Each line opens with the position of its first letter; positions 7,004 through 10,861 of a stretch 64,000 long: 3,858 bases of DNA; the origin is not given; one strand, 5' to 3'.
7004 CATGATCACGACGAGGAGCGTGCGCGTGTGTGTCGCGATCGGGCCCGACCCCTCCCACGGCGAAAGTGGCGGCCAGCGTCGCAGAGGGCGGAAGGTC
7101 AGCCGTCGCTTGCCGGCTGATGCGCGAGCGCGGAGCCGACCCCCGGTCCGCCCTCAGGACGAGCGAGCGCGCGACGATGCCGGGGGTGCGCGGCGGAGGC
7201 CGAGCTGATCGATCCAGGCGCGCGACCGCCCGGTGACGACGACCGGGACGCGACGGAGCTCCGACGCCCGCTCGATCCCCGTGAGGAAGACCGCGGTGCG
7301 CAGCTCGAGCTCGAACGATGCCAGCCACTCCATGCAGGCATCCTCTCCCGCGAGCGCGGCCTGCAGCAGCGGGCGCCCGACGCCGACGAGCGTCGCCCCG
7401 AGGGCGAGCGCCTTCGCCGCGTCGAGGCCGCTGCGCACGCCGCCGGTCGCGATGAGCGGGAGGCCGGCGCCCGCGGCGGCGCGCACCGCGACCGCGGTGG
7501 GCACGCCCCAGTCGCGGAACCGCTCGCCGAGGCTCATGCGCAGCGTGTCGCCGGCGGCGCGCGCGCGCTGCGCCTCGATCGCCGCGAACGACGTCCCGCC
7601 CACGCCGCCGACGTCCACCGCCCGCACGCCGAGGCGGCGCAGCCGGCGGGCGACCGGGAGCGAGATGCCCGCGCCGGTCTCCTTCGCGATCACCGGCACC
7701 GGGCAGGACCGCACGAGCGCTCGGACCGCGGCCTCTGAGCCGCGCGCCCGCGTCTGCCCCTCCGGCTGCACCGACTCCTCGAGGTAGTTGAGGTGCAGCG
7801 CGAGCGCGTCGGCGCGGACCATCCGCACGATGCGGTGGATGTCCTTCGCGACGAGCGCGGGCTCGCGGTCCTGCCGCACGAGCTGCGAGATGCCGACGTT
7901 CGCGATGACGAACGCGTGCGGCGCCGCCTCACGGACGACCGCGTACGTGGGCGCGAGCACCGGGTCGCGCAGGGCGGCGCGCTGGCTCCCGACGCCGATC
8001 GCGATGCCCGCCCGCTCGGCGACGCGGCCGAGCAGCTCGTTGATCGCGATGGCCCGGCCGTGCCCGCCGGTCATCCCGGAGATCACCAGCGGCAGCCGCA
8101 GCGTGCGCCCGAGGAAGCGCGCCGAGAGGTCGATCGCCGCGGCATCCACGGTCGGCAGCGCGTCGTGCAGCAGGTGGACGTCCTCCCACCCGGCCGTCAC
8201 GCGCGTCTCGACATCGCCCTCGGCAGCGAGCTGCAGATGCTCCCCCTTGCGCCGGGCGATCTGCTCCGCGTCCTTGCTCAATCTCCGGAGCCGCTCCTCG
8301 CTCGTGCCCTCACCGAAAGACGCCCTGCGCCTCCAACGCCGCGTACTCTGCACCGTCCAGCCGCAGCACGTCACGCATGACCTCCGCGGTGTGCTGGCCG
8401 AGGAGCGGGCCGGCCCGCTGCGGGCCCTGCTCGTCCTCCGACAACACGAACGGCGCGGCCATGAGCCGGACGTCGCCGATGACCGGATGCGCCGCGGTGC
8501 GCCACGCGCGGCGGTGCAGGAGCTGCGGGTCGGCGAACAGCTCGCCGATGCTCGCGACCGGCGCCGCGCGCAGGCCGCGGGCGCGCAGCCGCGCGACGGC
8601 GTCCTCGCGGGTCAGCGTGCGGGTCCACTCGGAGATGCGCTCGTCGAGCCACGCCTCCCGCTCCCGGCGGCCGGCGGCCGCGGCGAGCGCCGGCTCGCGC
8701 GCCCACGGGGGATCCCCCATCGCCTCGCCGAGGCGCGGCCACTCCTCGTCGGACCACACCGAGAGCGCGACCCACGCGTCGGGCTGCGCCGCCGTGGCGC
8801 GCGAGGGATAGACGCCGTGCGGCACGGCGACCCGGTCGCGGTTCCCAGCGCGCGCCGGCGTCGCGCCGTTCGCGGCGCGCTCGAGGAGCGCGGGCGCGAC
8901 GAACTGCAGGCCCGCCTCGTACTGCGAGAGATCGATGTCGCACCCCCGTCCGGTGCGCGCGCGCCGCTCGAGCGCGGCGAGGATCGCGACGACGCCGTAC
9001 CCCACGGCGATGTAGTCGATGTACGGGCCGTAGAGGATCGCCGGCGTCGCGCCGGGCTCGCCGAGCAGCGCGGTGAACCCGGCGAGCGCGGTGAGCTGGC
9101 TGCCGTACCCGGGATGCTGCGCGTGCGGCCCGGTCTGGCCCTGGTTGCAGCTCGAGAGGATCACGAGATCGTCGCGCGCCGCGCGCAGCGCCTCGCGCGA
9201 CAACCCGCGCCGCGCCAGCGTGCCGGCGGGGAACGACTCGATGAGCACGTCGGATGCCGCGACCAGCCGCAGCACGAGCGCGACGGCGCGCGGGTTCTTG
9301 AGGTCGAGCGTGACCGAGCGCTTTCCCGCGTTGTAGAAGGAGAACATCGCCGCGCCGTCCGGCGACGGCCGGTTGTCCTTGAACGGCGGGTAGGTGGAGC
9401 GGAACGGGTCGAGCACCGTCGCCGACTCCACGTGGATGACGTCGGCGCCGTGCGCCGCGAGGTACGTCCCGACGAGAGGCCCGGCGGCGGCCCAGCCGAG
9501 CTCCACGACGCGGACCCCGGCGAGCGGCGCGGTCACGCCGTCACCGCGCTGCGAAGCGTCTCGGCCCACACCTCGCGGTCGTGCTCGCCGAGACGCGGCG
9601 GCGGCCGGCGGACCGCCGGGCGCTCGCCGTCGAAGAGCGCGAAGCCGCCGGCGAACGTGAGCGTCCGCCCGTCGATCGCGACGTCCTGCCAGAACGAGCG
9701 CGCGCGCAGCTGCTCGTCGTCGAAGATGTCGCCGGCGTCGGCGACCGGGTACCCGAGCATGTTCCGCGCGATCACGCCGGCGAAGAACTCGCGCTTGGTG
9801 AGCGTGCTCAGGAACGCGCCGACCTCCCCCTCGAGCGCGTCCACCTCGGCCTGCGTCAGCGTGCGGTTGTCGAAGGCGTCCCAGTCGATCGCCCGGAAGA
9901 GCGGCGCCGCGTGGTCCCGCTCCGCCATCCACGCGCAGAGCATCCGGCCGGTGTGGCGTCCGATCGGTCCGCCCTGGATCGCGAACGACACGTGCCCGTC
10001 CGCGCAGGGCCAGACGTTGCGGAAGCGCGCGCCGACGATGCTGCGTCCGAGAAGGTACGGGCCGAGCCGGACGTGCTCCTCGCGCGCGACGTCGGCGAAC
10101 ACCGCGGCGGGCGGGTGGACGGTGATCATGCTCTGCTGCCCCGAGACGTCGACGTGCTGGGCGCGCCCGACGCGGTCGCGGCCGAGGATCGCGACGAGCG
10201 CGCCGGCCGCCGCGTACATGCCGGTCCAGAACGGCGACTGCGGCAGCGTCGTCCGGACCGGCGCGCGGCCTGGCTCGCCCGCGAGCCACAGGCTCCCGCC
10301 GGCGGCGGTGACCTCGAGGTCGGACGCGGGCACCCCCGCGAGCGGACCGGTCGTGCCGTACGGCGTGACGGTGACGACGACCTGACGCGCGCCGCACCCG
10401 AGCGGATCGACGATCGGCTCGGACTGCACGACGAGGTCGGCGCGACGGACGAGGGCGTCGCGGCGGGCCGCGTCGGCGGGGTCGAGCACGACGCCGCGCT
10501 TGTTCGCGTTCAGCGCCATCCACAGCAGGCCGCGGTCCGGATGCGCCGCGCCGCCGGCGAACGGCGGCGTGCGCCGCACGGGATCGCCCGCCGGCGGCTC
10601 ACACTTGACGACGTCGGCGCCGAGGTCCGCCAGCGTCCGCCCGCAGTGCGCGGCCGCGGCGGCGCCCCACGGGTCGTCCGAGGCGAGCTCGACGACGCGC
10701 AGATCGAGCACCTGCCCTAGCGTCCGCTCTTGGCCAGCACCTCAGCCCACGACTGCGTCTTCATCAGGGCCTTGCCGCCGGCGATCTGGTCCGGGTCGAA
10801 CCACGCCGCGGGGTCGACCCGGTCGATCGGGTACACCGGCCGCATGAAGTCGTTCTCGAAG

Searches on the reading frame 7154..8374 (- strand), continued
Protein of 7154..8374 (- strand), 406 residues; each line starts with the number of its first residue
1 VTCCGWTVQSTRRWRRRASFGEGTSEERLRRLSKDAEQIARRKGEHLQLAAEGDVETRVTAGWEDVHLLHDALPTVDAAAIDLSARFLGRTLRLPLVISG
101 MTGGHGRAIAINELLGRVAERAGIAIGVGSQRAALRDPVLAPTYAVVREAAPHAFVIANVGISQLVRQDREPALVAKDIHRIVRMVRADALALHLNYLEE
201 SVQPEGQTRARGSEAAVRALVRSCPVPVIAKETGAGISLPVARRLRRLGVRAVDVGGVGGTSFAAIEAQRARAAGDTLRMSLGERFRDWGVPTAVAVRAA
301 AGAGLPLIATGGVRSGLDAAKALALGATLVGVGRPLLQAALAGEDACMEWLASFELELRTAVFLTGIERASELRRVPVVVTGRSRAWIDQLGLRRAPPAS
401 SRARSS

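Call 73: search_protein_families(library=pfam, proteins=[L142:3-896:+, L149:375-1487:+, L149:2695-5181:-, L166:1166-2389:+, L166:3644-6151:-, L130:7045-7803:-, L130:9447-10040:-, L130:9988-12087:-, L127:6986-8026:-, L127:9547-11265:-])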
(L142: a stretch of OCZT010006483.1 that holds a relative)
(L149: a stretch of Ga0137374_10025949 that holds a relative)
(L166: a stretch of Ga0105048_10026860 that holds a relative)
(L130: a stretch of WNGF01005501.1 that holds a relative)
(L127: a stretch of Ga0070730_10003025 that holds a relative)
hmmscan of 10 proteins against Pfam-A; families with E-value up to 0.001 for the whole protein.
L142:3-896:+ (297 aa): 1 family
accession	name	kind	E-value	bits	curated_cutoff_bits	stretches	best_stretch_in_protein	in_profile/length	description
PF01326.24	PPDK_N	-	9.3e-87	291.8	27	1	3-272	51-319/328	Pyruvate phosphate dikinase, AMP/ATP-binding domain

L149:375-1487:+ (370 aa): 3 families
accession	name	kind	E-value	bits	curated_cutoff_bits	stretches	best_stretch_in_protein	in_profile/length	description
PF09084.16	NMT1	-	6e-19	69.2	20.5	1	87-283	9-210/216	NMT1/THI5 like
PF13379.11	NMT1_2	-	5.7e-13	49.7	24.7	1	82-296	18-252/252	NMT1-like family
PF12974.12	Phosphonate-bd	-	3.4e-05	23.8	27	1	111-286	42-220/242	ABC transporter, phosphonate, periplasmic substrate-binding protein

L149:2695-5181:- (828 aa): 2 families
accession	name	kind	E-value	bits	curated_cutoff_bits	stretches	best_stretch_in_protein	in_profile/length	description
PF22422.2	MGH1-like_GH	-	4.8e-16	59.7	27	1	372-608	11-265/356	Mannosylglycerate hydrolase MGH1-like glycoside hydrolase domain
PF01204.24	Trehalase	-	0.00065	19.1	21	0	495-603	298-394/512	Trehalase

L166:1166-2389:+ (407 aa): 2 families
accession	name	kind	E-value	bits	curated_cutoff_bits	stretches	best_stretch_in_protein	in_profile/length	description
PF09084.16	NMT1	-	9.7e-11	42.4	20.5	1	123-321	9-210/216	NMT1/THI5 like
PF13379.11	NMT1_2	-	7.8e-06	26.3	24.7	1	159-333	58-251/252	NMT1-like family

L166:3644-6151:- (835 aa): 1 family
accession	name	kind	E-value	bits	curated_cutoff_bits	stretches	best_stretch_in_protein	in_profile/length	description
PF01204.24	Trehalase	-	9.1e-05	21.9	21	1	488-567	300-380/512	Trehalase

L130:7045-7803:- (252 aa): 3 families
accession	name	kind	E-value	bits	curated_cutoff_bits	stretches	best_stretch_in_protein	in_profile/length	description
PF21906.2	NrtR_WHD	-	3.4e-12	46.8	27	1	160-227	1-61/61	NrtR DNA-binding winged helix domain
PF00293.34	NUDIX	-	1.3e-09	38.6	21.1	1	28-144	12-132/134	NUDIX domain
PF19368.5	AraR_C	-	2e-06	28.4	23.8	1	156-227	1-66/82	AraR C-terminal winged HTH domain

L130:9447-10040:- (197 aa): 1 family
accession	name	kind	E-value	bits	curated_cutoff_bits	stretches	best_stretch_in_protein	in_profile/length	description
PF01894.22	UPF0047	-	3.2e-36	124.5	27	1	67-191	1-116/117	Uncharacterised protein family UPF0047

L130:9988-12087:- (699 aa): 5 families
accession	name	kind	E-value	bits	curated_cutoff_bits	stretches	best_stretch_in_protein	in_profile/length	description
PF00563.25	EAL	-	5.6e-82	275.1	31.3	1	443-676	3-236/236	EAL domain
PF00990.26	GGDEF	-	3e-47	160.8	23.8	1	267-421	1-159/161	Diguanylate cyclase, GGDEF domain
PF00989.32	PAS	-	6e-10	39.6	22.6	1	163-212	2-51/113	PAS fold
PF13188.13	PAS_8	-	4.2e-09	36.4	21.8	1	163-216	2-52/65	PAS domain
PF13426.13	PAS_9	-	5.4e-09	36.7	27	1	173-255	2-103/103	PAS domain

L127:6986-8026:- (346 aa): 3 families
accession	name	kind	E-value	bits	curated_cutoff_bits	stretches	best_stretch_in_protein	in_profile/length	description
PF00293.34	NUDIX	-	6.7e-11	42.8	21.1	1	117-232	16-132/134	NUDIX domain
PF21906.2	NrtR_WHD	-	7.2e-11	42.5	27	1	248-315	1-61/61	NrtR DNA-binding winged helix domain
PF19368.5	AraR_C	-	1.2e-05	25.9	23.8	1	244-315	1-66/82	AraR C-terminal winged HTH domain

L127:9547-11265:- (572 aa): 2 families
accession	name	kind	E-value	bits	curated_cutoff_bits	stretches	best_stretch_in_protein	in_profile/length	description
PF13243.12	SQHop_cyclase_C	-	3e-15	56.5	26.1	1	370-476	137-240/319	Squalene-hopene cyclase C-terminal domain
PF07678.20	TED_complement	-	0.00091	18.8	22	0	88-117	118-147/312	A-macroglobulin TED domain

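Call 81: search_protein_families(library=pfam, proteins=[L168:2489-3796:+, L168:3777-5225:+, L168:9902-10966:+, L168:11574-13499:+, L168:13513-14988:+, L156:376-1650:+, L156:6470-7414:+, L156:10445-11224:+, L156:11067-12722:+, L156:12738-14543:+])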
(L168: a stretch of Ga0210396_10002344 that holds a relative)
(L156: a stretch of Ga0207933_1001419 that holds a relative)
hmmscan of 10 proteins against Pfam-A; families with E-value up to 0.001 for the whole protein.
L168:2489-3796:+ (435 aa): 1 family
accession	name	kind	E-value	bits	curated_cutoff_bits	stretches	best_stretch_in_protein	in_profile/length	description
PF22691.2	Thiolase_C_1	-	2.8e-41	141.1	28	1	293-432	3-143/144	Thiolase C-terminal domain-like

L168:3777-5225:+ (482 aa): 1 family
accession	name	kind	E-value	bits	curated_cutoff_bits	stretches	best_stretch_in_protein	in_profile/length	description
PF00296.26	Bac_luciferase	-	1.5e-42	146.5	27.9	1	178-408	3-226/314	Luciferase-like monooxygenase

L168:9902-10966:+ (354 aa): 2 families
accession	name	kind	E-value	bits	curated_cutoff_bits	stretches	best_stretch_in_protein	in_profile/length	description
PF09084.16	NMT1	-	7.6e-13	49.3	20.5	1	72-261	17-210/216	NMT1/THI5 like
PF12974.12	Phosphonate-bd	-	1.2e-06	28.5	27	1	71-218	24-184/242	ABC transporter, phosphonate, periplasmic substrate-binding protein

L168:11574-13499:+ (641 aa): 1 family
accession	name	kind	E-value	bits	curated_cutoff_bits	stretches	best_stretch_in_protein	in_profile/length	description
PF00528.27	BPD_transp_1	-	8.8e-46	156.4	26.4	2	464-636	1-181/184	Binding-protein-dependent transport system inner membrane component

L168:13513-14988:+ (491 aa): 1 family
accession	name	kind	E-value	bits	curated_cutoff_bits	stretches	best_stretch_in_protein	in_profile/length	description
PF00171.27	Aldedh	-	4.4e-135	451.2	23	1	30-483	2-459/461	Aldehyde dehydrogenase family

L156:376-1650:+ (424 aa): 3 families
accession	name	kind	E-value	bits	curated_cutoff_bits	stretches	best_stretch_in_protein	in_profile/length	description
PF09084.16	NMT1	-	7.6e-17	62.4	20.5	1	141-332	17-211/216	NMT1/THI5 like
PF12974.12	Phosphonate-bd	-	6.9e-07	29.3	27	1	144-284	28-176/242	ABC transporter, phosphonate, periplasmic substrate-binding protein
PF13379.11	NMT1_2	-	3.3e-06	27.6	24.7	1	172-334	78-242/252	NMT1-like family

L156:6470-7414:+ (314 aa): 2 families
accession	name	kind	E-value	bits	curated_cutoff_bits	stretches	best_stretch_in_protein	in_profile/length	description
PF01380.27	SIS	-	9.6e-16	58.2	25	1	157-281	2-130/131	SIS domain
PF01418.23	HTH_6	-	3.5e-14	53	28.3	1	29-97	2-70/77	Helix-turn-helix domain, rpiR family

L156:10445-11224:+ (259 aa): 6 families
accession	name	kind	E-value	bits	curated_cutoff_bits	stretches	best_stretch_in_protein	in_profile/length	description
PF00005.33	ABC_tran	-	1.1e-30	107.5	25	1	24-162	2-136/137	ABC transporter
PF13304.12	AAA_21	-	2.8e-07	31.4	27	0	36-79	2-62/304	AAA domain, putative AbiEii toxin, Type IV TA system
PF13555.12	AAA_29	-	0.0001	22.4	27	1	33-71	23-59/61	P-loop containing region of AAA domain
PF13401.12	AAA_22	-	0.00026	21.8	27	1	34-191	6-121/130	AAA domain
PF02463.25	SMC_N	-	0.00054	19.9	40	0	34-191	25-194/220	RecF/RecN/SMC N terminal domain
PF13604.12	AAA_30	-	0.00098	19.3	27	0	35-83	20-63/191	AAA domain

L156:11067-12722:+ (551 aa): 1 family
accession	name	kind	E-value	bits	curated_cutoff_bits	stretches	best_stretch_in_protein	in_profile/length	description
PF00171.27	Aldedh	-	7.1e-136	453.8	23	1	89-543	1-459/461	Aldehyde dehydrogenase family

L156:12738-14543:+ (601 aa): 3 families
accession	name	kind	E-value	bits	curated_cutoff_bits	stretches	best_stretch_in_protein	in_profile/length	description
PF00205.28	TPP_enzyme_M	-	1.5e-38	132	30.4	1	201-340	1-136/137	Thiamine pyrophosphate enzyme, central domain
PF02776.23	TPP_enzyme_N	-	1.7e-30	105.6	26.8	1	6-118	1-114/119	Thiamine pyrophosphate enzyme, N-terminal TPP binding domain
PF02775.26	TPP_enzyme_C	-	1.5e-28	99.9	21.9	1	407-562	1-151/151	Thiamine pyrophosphate enzyme, C-terminal TPP binding domain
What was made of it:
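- On Two-component-monooxygenase flavin reductase (HpaC/StyB type): One is present in the related locus L168 (call 81).
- The reductase link rests on five loci, and L168 has a luciferase-like monooxygenase directly upstream of its reductase (call 81). In L168 a luciferase-like monooxygenase directly precedes reductase-ubiX (call 81).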

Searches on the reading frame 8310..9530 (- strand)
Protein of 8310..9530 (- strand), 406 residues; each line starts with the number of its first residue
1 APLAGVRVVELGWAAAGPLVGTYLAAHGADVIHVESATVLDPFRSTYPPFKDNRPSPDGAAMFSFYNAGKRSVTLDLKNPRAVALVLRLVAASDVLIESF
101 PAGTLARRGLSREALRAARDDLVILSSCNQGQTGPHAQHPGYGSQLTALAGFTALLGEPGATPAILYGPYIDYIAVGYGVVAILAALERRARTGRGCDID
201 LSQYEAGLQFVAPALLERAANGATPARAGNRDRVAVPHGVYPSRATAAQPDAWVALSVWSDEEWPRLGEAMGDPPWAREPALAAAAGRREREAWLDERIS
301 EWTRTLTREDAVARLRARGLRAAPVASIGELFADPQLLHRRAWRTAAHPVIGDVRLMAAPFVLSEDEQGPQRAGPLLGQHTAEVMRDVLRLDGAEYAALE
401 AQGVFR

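Call 7: search_protein_families(library=pfam, proteins=[window:8310-9530:-])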
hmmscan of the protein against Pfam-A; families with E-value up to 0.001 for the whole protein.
window:8310-9530:- (406 aa): 1 family
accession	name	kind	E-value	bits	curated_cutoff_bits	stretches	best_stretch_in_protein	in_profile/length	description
PF02515.22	CoA_transf_3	-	2.4e-96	323.5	23.3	1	3-381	1-366/366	CoA-transferase family III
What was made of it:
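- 8310..9530 (-): Family III CoA-transferase subunit B. PF02515, 323.5 bits (call 7).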

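Call 8: search_protein_families(library=ncbifam, proteins=[window:8310-9530:-], max_evalue=0.00001)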
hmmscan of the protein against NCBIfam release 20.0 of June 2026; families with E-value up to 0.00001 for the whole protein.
window:8310-9530:- (406 aa): 7 families
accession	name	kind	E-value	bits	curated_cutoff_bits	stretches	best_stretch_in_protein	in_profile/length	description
NF052585.1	SucGlutTfsCaiB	equivalog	1.7e-57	194.9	750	1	1-388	6-388/394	succinate--glutarate CoA-transferase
NF041294.1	Scnl_mescCoAtase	equivalog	1.6e-43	149.3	700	1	3-385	4-380/381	succinyl-CoA:mesaconate CoA-transferase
NF003809.0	PRK05398.1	subfamily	6.2e-43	146.9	442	1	2-403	4-414/416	formyl-CoA transferase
TIGR03253.1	oxalate_frc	equivalog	5.2e-41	140.7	504.2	1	2-404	3-415/416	formyl-CoA transferase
NF008511.0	PRK11430.1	equivalog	1.1e-38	133.4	522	1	2-340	9-335/381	CoA:oxalate CoA-transferase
NF002914.1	PRK03525.1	equivalog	1.1e-21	77.3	413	1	2-388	9-381/400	L-carnitine CoA-transferase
TIGR04253.1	mesacon_CoA_iso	equivalog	3.1e-17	62.7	725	1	3-404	3-399/403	2-methylfumaryl-CoA isomerase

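Call 13: search_solved_structures(query=window:8310-9530:-, max_evalue=1e-20)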
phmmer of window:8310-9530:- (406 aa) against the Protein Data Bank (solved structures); distinct sequences matched with E-value up to 1e-20: 23.
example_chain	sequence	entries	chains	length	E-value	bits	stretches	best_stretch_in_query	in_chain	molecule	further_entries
9fn0_B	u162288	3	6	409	2.5e-65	224.3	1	3-391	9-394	Subunit of Benzylsuccinate CoA-transferase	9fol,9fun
4ed9_A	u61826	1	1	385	1.1e-49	172.7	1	2-344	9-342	CAIB/BAIF family protein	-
10uh_A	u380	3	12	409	6.8e-46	160.3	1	2-405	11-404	Formyl-coenzyme a transferase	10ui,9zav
9br7_A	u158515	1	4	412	5.9e-35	124.2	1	2-404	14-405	Succinate--hydroxymethylglutarate CoA-transferase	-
9br6_A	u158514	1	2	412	2e-34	122.5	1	2-404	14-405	Succinate--hydroxymethylglutarate CoA-transferase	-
4hl6_A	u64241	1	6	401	1.9e-33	119.2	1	2-341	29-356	Uncharacterized protein YfdE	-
9fn0_A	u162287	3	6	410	6.2e-32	114.3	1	15-386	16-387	Subunit of Benzylsuccinate CoA-transferase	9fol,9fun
1pqy_A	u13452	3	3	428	5.9e-31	111.1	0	2-211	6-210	Hypothetical protein yfdW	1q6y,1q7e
1pt5_A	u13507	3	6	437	6.9e-31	110.8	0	2-211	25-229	Hypothetical protein yfdW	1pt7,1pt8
5yit_A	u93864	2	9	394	1.1e-27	100.3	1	2-323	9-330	CoA transferase III | Uncharacterized protein Rv3272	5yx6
2vjo_A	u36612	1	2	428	3.2e-27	98.8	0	2-215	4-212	FORMYL-COENZYME A TRANSFERASE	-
3ubm_A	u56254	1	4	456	5.3e-27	98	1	2-387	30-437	Formyl-CoA:oxalate CoA-transferase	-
2vjp_A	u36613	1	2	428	6.3e-27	97.8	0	2-215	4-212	FORMYL-COENZYME A TRANSFERASE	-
2vjn_A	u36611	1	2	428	7.1e-27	97.6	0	2-215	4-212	FORMYL-COENZYME A TRANSFERASE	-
1p5h_A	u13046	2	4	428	8.4e-27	97.4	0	2-215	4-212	Formyl-coenzyme A transferase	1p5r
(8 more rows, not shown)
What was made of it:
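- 8310..9530 (-): Best solved relative is a benzylsuccinate CoA-transferase subunit, 224 bits (call 13).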

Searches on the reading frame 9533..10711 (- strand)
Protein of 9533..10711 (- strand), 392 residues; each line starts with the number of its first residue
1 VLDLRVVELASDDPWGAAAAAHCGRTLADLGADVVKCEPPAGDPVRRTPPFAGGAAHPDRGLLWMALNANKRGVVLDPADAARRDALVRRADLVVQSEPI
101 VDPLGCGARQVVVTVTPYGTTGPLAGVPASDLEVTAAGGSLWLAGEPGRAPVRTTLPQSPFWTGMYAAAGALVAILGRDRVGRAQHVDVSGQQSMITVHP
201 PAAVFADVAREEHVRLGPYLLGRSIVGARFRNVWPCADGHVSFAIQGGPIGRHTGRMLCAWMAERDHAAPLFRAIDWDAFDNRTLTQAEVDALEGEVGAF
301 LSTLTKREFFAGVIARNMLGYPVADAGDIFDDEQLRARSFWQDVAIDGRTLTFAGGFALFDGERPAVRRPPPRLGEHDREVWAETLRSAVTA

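Call 7: search_protein_families(library=pfam, proteins=[window:9533-10711:-])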
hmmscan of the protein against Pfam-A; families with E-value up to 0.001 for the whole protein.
window:9533-10711:- (392 aa): 1 family
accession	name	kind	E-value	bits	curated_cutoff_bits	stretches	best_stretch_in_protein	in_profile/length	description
PF02515.22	CoA_transf_3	-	1.2e-52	179.7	23.3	1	3-377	3-365/366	CoA-transferase family III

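Call 8: search_protein_families(library=ncbifam, proteins=[window:9533-10711:-], max_evalue=0.00001)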
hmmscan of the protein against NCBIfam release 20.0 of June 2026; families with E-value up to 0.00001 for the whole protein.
window:9533-10711:- (392 aa): 5 families
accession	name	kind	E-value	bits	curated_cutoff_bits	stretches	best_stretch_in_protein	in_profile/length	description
NF041294.1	Scnl_mescCoAtase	equivalog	7.5e-25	87.9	700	2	18-96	16-97/381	succinyl-CoA:mesaconate CoA-transferase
NF052585.1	SucGlutTfsCaiB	equivalog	9.3e-25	87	750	1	4-384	11-387/394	succinate--glutarate CoA-transferase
NF003809.0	PRK05398.1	subfamily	5.5e-14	51.6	442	1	21-197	20-206/416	formyl-CoA transferase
NF008511.0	PRK11430.1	equivalog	4.5e-12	45.8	522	1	25-193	29-206/381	CoA:oxalate CoA-transferase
TIGR03253.1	oxalate_frc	equivalog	3e-11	42.7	504.2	1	21-196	19-204/416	formyl-CoA transferase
